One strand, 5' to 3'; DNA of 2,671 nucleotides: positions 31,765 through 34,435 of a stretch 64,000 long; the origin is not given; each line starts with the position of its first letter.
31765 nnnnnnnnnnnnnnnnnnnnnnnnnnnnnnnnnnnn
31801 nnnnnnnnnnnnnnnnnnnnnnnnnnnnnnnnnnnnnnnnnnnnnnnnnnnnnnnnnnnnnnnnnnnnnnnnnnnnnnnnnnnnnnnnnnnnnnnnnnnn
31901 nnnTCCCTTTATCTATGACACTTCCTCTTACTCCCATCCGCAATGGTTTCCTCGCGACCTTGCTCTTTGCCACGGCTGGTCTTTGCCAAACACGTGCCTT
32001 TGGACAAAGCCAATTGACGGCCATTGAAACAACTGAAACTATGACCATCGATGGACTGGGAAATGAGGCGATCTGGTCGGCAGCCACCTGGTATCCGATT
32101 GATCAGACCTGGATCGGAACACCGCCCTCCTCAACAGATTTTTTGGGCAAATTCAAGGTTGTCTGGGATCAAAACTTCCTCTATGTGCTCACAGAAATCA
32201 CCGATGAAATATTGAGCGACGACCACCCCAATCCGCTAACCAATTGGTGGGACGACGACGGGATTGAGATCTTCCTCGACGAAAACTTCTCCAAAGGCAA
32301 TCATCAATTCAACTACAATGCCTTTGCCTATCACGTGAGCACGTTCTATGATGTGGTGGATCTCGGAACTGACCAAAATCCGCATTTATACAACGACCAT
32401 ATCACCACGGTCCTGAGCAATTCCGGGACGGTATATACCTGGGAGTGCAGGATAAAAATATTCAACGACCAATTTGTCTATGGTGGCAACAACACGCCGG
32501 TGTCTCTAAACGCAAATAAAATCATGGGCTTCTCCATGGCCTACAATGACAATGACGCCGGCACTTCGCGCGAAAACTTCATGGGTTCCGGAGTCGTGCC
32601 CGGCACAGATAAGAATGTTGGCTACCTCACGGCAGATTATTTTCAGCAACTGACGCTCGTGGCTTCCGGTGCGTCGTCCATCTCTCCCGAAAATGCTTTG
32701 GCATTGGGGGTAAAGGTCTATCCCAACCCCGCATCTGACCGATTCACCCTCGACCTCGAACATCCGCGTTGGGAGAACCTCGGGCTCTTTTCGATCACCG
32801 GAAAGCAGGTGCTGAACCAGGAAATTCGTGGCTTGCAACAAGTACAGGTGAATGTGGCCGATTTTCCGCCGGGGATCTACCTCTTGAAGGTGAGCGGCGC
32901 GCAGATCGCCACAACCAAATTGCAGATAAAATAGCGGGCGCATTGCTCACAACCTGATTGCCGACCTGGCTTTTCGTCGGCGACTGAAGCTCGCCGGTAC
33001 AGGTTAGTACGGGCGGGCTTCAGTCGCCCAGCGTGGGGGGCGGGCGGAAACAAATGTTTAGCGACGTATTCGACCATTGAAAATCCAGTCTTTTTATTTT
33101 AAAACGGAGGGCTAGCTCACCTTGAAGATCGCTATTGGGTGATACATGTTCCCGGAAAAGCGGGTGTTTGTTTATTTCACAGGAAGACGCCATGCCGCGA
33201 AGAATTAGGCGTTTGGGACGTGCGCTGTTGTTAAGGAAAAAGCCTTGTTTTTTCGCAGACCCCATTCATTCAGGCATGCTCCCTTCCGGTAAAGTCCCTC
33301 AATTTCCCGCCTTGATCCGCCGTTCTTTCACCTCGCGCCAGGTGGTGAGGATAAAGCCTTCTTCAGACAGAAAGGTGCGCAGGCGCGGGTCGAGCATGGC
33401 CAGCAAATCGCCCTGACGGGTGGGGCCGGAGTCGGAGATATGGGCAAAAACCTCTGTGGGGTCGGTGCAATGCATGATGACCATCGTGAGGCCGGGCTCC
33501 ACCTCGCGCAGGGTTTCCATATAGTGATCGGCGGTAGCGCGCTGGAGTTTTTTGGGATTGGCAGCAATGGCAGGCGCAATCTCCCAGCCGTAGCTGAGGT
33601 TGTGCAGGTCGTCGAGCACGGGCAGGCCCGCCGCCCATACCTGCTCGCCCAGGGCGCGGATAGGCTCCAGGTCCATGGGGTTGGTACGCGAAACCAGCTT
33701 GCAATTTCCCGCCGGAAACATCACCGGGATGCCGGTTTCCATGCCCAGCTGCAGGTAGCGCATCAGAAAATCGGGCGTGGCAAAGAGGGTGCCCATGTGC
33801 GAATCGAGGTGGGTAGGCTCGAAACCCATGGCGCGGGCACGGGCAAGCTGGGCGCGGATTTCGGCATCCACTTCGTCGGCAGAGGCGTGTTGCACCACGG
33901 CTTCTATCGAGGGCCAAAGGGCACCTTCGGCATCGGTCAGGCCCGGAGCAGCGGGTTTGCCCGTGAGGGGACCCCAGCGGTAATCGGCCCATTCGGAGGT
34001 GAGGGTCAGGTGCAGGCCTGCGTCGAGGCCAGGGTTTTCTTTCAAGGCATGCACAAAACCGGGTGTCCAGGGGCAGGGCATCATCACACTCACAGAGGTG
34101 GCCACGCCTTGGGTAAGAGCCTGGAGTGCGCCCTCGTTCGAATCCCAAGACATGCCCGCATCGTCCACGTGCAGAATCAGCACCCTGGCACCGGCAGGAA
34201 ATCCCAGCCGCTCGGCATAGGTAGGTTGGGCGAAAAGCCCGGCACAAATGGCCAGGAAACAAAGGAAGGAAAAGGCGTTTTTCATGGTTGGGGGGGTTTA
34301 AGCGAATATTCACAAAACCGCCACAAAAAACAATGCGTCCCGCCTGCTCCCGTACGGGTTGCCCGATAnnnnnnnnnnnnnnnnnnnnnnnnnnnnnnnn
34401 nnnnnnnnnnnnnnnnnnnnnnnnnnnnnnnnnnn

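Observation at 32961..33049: Small dispersed repeat with a 12-bp perfect stem, present at least twice in the window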

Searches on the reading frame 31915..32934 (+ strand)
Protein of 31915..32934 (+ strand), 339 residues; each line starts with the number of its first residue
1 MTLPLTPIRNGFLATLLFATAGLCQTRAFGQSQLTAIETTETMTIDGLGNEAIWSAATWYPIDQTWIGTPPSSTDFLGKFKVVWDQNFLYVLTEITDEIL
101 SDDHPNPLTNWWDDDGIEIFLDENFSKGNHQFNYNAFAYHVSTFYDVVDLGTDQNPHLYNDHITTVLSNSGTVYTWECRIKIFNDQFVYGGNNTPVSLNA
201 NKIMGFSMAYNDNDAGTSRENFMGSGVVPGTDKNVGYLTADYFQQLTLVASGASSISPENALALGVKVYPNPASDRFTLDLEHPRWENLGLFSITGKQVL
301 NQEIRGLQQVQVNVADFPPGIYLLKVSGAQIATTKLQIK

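Call 8: search_protein_families(library=pfam, proteins=[window:31915-32934:+], max_evalue=0.01)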
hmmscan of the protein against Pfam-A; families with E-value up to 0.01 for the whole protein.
window:31915-32934:+ (339 aa): 2 families
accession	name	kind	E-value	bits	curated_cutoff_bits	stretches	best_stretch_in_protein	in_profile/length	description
PF06452.16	CBM9_1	-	2.7e-39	135.4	23.4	1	45-249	1-183/185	Carbohydrate family 9 binding domain-like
PF18962.6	Por_Secre_tail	-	5.7e-12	46.2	27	1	268-336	1-73/75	Secretion system C-terminal sorting domain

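Call 10: find_encoding_contigs(protein=window:31915-32934:+, flank=10000, max_places=10)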
Protein window:31915-32934:+ (339 aa): no gene with exactly this product is on record in the collection.
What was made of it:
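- Tried and rejected: The NCBI contig is not retrievable (call 10).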

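Call 13: find_homologous_proteins(query=window:31915-32934:+, max_evalue=1e-20)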
Query window:31915-32934:+ (339 aa): 353 proteins with E <= 1e-20 among 2529 candidates; the best 120 are listed.
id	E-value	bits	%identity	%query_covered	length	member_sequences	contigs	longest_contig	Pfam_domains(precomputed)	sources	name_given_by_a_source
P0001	1.2e-230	783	100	100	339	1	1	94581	PF06452.17,PF18962.8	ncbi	-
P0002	3.7e-176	603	86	89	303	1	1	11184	PF06452.17,PF18962.8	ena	-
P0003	1.3e-143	496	69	88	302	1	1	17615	PF06452.17,PF18962.8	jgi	jgi:hypothetical protein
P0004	1.3e-132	460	58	99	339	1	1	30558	PF06452.17,PF18962.8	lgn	-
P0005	1.9e-129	450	60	94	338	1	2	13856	PF06452.17,PF18962.8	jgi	-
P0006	2.7e-112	393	52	95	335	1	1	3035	PF06452.17,PF18962.8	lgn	-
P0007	2.4e-111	390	53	95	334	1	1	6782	PF06452.17,PF18962.8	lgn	-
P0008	6.6e-94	333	50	92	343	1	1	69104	PF06452.17,PF18962.8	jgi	jgi:hypothetical protein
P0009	7.1e-86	307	46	94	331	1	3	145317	PF06452.17,PF18962.8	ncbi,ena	-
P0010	1.6e-83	299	43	95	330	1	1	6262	PF06452.17,PF18962.8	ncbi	-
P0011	1.2e-81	293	43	100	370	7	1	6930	PF06452.17,PF18962.8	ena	-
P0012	5.0e-81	291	47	85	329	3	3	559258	PF06452.17,PF18962.8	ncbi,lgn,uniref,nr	ncbi:sugar-binding protein [Sporocytophaga myxococcoides]|uniref:sugar-binding protein n=1 Tax=Sporo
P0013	1.5e-79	286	44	99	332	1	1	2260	PF06452.17,PF18962.8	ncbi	-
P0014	1.9e-79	285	42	99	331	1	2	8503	PF06452.17,PF18962.8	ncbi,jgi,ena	jgi:hypothetical protein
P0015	2.0e-78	282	43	96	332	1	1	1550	PF06452.17,PF18962.8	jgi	jgi:hypothetical protein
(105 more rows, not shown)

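Call 14: find_encoding_contigs(protein=P0002, flank=10000, max_places=4)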
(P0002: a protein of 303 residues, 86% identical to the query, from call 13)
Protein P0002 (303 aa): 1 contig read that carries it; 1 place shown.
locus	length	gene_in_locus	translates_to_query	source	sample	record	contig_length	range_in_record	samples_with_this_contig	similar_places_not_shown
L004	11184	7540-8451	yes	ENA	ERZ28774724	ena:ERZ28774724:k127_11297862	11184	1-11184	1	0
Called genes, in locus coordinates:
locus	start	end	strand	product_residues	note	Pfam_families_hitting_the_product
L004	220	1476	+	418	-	PF04413:Glycos_transf_N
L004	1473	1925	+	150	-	-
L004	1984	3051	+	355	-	PF01063:Aminotran_4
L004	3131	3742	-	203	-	PF10604:Polyketide_cyc2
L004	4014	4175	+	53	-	-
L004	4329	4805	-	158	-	-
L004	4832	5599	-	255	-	PF00142:Fer4_NifH, PF01656:CbiA, PF02374:ArsA_ATPase (faint), PF06564:CBP_BcsQ, PF09140:MipZ, PF10609:ParA, PF13614:AAA_31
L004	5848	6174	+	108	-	-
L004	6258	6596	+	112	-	PF01521:Fe-S_biosyn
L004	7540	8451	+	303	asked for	PF06452:CBM9_1, PF18962:Por_Secre_tail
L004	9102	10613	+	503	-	PF18962:Por_Secre_tail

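Call 15: find_encoding_contigs(protein=P0003, flank=10000, max_places=4)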
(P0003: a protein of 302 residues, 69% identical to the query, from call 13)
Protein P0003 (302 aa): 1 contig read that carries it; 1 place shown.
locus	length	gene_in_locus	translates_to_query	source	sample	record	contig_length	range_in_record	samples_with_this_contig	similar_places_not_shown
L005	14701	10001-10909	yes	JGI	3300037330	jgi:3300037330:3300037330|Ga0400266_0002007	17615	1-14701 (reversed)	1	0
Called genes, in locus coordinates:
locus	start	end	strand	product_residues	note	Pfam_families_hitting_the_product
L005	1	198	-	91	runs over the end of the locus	-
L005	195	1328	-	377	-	PF13506:Glyco_transf_21, PF00535:Glycos_transf_2, PF13641:Glyco_tranf_2_3, PF13632:Glyco_trans_2_3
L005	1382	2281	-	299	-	PF03706:LPG_synthase_TM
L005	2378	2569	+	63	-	-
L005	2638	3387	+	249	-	PF00106:adh_short, PF08659:KR, PF23441:SDR, PF01370:Epimerase (weak), PF13561:adh_short_C2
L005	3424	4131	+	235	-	-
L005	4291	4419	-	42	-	-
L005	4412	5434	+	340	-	PF00793:DAHP_synth_1, PF03102:NeuB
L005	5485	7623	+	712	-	PF00662:Proton_antipo_N, PF00361:Proton_antipo_M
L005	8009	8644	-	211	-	PF01451:LMWPc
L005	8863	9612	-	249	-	-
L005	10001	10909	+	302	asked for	PF06452:CBM9_1, PF18962:Por_Secre_tail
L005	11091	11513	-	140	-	-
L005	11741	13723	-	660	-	PF02518:HATPase_c, PF00204:DNA_gyraseB, PF01751:Toprim, PF00986:DNA_gyraseB_C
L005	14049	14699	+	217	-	?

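Call 30: find_encoding_contigs(protein=P0131, flank=10000, max_places=6)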
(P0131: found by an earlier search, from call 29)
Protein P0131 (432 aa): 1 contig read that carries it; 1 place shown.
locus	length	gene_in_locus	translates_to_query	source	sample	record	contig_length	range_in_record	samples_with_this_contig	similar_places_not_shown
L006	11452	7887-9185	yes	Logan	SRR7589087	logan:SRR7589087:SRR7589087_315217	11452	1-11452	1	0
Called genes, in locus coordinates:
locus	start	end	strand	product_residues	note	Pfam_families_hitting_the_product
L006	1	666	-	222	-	?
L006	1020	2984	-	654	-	PF01030:Recep_L_domain (faint), PF13573:SprB (weak), PF18962:Por_Secre_tail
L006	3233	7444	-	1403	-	PF07494:Reg_prop (faint), PF23748:Beta-prop_LRRK2 (faint), PF07495:Y_Y_Y, PF00512:HisKA, PF02518:HATPase_c, PF00072:Response_reg, PF12833:HTH_18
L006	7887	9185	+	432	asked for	-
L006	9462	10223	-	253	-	-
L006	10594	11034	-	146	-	PF00072:Response_reg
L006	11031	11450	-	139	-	?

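Call 31: find_encoding_contigs(protein=P0125, flank=10000, max_places=6)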
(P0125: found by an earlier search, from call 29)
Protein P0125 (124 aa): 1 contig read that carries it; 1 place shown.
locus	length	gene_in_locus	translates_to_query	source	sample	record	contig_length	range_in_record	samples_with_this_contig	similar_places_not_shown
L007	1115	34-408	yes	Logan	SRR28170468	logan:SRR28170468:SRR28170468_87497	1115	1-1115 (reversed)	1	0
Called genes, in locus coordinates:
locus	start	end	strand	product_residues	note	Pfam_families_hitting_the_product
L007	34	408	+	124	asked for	PF00884:Sulfatase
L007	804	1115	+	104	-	?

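Call 38: find_encoding_contigs(protein=P0121, flank=10000, max_places=6)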
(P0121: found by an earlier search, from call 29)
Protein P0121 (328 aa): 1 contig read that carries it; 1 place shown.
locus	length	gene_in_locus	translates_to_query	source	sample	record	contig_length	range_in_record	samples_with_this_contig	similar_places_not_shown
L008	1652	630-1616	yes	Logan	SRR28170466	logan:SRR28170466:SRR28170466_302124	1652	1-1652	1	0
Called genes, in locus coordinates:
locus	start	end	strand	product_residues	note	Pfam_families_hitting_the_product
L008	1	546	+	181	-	?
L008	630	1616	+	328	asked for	PF04794:YdjC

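Call 55: find_encoding_contigs(protein=P0126, flank=10000, max_places=10)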
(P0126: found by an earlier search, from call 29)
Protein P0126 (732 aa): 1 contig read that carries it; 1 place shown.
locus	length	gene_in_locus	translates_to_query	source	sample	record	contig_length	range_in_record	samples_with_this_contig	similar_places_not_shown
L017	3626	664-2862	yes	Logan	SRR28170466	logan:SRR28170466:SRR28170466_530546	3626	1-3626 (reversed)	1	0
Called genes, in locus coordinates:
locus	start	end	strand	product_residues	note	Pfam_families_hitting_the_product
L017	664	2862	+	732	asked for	PF19313:DUF5916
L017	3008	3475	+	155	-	PF00578:AhpC-TSA, PF08534:Redoxin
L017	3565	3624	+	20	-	?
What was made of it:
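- Tried and rejected: Only short Logan contigs of the same population were obtained (calls 31, 38, 55).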

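Call 59: search_protein_families(library=ncbifam, proteins=[window:31915-32934:+], max_evalue=0.001)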
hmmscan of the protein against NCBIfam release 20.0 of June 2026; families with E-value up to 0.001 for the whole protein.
window:31915-32934:+ (339 aa): 3 families
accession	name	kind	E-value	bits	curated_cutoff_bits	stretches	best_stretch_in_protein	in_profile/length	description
TIGR04183.1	Por_Secre_tail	domain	1.5e-10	40.9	23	1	268-338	1-71/72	T9SS type A sorting domain-containing protein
NF038113.1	T9SSA_dep_M36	equivalog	7.3e-09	34.3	885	1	256-335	783-864/869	T9SS-dependent M36 family metallopeptidase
NF050177.1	TapA_OM_Porphy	equivalog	0.00039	19.3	500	1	265-328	470-532/544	TapA/TapC family T9SS-dependent outer membrane protein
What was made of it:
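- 31915..32934 (+): CBM9 plus T9SS sorting-domain gene upstream of copy 1. calls 8, 13, 59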

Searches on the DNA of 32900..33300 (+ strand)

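Call 27: search_rna_families(source=window, start=32900, end=33300, threshold=evalue, max_evalue=10)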
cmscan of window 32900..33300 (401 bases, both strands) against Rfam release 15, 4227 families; matches with E-value up to 10: 5.
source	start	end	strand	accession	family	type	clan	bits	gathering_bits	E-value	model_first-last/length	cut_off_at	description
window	32962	33025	+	RF01678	P37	Gene; sRNA;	-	23.5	50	0.022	1-62/62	no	Pseudomonas sRNA P37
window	32975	33032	+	RF03819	mir-Ro6-3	Gene; miRNA;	-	20.2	79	1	1-72/72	no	mir-Ro6-3 microRNA precursor family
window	32975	33032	-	RF03819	mir-Ro6-3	Gene; miRNA;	-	17.4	79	4.4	1-72/72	no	mir-Ro6-3 microRNA precursor family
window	32918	32989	+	RF02300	TtnuCD24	Gene; snRNA; snoRNA; CD-box;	-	14.7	75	7.2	1-58/58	no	Tetrahymena snoRNA TtnuCD24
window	33244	33297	-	RF02207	WT1-AS_5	Gene; lncRNA;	-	12.5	80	1.5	22-79/79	no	WT1 antisense RNA conserved region 5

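Call 50: search_dna_similar(query=window:32950-33060:+, collection=plasmids, mode=distant, max_evalue=0.01, max_rows=10)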
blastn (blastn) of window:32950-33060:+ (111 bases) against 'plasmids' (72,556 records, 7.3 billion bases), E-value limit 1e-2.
No match.

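Call 58: search_dna_similar(query=window:32950-33060:+, collection=phages, mode=distant, max_evalue=0.01, max_rows=10)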
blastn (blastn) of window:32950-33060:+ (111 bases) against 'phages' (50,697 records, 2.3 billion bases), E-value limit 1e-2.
No match.

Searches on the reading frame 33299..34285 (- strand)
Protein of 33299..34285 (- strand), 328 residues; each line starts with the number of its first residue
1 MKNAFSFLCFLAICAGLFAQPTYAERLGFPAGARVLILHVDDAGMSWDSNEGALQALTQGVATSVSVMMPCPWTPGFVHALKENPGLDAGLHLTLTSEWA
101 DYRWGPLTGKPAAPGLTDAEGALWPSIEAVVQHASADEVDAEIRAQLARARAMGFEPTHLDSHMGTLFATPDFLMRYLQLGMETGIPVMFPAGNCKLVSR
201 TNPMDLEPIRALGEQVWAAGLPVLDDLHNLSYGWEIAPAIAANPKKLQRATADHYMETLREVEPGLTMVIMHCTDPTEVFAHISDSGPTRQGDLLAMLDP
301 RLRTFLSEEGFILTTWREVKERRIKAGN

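Call 8: search_protein_families(library=pfam, proteins=[window:33299-34285:-], max_evalue=0.01)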
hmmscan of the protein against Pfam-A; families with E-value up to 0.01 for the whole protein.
window:33299-34285:- (328 aa): 1 family
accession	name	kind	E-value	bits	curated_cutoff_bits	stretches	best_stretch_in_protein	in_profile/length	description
PF04794.17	YdjC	-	1.2e-51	176.6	29.7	1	36-307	2-265/266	YdjC-like protein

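Call 29: list_cluster_members(proteins=[P0001, window:33299-34285:-, window:34369-35505:-, window:35603-36247:-, window:36435-37079:-, window:37378-37752:+, window:38148-40346:+, window:40369-40959:+, window:41049-42116:+, window:30120-31418:-])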
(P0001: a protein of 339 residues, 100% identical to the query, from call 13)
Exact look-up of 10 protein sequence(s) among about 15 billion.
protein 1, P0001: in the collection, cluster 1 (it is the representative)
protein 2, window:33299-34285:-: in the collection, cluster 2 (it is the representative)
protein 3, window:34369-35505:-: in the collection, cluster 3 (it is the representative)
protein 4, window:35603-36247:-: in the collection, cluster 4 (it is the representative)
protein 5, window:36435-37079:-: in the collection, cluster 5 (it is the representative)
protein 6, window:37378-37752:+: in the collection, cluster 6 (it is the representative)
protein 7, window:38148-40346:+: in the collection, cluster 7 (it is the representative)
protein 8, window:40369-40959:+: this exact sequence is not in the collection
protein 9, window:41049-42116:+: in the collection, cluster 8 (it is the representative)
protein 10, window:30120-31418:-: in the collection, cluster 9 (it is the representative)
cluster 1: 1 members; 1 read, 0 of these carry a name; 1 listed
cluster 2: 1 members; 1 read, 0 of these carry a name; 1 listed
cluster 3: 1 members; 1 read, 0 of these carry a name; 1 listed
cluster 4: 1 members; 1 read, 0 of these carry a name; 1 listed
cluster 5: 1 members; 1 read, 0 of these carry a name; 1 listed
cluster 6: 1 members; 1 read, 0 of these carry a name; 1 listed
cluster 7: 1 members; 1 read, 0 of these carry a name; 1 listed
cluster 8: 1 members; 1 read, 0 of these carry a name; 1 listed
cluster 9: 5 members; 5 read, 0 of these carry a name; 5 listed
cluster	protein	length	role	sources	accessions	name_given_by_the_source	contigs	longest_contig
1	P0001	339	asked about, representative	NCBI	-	-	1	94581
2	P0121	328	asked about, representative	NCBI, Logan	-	-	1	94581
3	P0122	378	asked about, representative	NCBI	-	-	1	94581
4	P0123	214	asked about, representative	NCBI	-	-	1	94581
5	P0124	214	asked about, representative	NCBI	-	-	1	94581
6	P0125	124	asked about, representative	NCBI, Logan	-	-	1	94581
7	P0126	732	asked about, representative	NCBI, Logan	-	-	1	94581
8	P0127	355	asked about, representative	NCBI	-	-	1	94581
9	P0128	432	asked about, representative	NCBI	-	-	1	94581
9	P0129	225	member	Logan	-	-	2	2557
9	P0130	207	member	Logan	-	-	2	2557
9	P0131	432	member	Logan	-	-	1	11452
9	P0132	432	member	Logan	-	-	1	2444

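Call 59: search_protein_families(library=ncbifam, proteins=[window:33299-34285:-], max_evalue=0.001)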
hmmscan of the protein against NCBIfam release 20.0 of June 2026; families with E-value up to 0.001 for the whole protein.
window:33299-34285:- (328 aa): 3 families
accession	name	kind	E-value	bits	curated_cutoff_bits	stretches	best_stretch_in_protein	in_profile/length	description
NF052308.1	CarbhyDeactlThm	equivalog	8.3e-45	153.2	400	1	26-321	5-262/265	carbohydrate deacetylase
NF002559.0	PRK02134.1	equivalog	2.3e-17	63.4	227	1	34-164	3-126/249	chitin disaccharide deacetylase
TIGR03473.1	HpnK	hypoth_equivalog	8.4e-16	58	232.6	1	34-319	2-281/283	hopanoid biosynthesis-associated protein HpnK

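Call 62: find_homologous_proteins(query=window:33299-34285:-, max_evalue=1e-40)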
Query window:33299-34285:- (328 aa): 5182 proteins with E <= 1e-40 among 8000 candidates; the best 120 are listed.
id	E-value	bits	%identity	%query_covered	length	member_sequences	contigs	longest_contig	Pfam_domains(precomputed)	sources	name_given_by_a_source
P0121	5.4e-223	757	100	100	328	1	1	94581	PF04794.18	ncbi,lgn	-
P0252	1.0e-171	589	80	98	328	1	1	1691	PF04794.18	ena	-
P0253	4.4e-171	587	82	94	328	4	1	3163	PF04794.18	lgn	-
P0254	6.2e-146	504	70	94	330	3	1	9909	PF04794.18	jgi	-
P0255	2.1e-144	499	69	94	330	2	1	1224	PF04794.18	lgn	-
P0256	2.9e-142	492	65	99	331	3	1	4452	PF04794.18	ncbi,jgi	jgi:predicted glycoside hydrolase/deacetylase ChbG (UPF0249 family)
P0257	1.1e-141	490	65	99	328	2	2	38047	PF04794.18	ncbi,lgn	ncbi:MAG TPA: polysaccharide deacetylase family protein [Ohtaekwangia sp.]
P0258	3.3e-141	489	64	99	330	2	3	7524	PF04794.18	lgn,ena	-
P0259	8.2e-141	487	65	97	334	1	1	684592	PF04794.18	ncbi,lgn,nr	ncbi:MAG: polysaccharide deacetylase family protein [Cyclobacteriaceae bacterium]|nr:polysaccharide 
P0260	1.5e-140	486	66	97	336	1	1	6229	PF04794.18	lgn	-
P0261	2.9e-140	485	68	95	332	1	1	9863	PF04794.18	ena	-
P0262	3.2e-140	485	64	98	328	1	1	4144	PF04794.18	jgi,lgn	-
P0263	2.0e-139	483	67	96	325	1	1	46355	PF04794.18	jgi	jgi:hypothetical protein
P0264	2.4e-139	482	66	94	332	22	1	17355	PF04794.18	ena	-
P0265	8.3e-139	481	66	95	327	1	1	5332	PF04794.18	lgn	-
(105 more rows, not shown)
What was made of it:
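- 33299..34285 (-): YdjC-family carbohydrate deacetylase gene, convergent with the CBM9 gene. Copy 1 lies in the 364-nt gap between them. calls 8, 59, 62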

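Call 63: find_encoding_contigs(protein=P0253, flank=10000, max_places=6)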
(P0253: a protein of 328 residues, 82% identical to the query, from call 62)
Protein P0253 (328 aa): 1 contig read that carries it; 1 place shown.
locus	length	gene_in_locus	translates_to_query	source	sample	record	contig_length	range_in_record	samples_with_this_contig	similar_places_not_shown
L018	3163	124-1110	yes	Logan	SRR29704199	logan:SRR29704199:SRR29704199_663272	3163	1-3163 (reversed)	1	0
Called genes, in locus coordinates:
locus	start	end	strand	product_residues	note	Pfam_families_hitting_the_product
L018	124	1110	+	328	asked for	PF04794:YdjC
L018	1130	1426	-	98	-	PF24733:DUF7684 (weak)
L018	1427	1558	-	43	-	-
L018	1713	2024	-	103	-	PF18287:Hfx_Cass5 (weak)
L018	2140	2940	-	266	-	PF18962:Por_Secre_tail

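Call 64: find_encoding_contigs(protein=P0252, flank=10000, max_places=6)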
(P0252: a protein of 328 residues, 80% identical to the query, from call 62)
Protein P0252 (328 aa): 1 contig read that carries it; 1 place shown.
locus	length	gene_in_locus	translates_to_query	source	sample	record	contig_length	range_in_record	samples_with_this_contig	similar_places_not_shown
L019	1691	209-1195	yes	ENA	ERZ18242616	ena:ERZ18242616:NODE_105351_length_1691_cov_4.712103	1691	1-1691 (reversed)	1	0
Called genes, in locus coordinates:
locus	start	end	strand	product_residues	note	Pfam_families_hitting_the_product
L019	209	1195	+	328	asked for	PF04794:YdjC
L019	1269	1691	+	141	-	?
